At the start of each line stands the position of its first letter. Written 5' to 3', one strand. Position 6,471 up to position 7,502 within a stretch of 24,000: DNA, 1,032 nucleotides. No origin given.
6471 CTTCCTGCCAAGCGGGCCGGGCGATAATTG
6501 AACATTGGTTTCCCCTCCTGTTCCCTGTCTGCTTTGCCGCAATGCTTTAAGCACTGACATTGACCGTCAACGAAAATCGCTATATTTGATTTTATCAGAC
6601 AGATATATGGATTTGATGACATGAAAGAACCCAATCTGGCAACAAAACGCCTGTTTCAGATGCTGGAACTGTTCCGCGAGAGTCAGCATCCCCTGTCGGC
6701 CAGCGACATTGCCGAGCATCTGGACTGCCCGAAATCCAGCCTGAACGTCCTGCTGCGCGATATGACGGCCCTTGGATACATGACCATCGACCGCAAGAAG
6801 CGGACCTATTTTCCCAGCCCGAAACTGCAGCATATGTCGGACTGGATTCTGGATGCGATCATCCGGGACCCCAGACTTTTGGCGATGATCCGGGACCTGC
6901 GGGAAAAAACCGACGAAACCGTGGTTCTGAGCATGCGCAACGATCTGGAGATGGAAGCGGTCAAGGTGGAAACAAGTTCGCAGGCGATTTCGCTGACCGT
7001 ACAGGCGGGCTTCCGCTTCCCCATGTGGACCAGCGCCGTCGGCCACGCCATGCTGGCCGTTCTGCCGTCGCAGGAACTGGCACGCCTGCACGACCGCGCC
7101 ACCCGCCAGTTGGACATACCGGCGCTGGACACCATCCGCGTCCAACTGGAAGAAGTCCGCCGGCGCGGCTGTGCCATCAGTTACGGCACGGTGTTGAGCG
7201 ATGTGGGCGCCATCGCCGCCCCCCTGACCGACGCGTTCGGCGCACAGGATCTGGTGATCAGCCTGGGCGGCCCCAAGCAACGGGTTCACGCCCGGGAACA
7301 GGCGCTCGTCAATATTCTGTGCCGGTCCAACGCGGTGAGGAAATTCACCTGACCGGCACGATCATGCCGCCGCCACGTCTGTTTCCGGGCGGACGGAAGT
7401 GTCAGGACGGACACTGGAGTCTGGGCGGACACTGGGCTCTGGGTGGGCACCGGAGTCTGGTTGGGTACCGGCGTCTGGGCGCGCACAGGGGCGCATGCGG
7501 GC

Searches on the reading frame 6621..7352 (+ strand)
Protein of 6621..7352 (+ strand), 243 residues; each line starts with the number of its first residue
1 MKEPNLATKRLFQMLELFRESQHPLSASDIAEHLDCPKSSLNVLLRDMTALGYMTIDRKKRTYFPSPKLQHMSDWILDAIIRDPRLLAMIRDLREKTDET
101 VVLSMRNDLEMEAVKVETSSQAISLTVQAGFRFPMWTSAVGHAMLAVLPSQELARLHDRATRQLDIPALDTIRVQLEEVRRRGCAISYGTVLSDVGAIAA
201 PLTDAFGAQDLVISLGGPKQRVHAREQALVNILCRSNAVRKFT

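Call 44: search_protein_families(library=pfam, proteins=[window:6621-7352:+], max_evalue=0.001)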
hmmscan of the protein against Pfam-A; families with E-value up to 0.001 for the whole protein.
window:6621-7352:+ (243 aa): 3 families
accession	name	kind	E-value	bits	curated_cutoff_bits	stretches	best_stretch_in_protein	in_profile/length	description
PF01614.24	IclR_C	-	6.3e-19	68.6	24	1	89-233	16-165/174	Bacterial transcriptional regulator IclR C-terminal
PF09339.16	HTH_IclR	-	2.4e-08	34.1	22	1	9-53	3-47/52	IclR helix-turn-helix domain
PF08279.18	HTH_11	-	0.00024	21.3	25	1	10-42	1-33/55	HTH domain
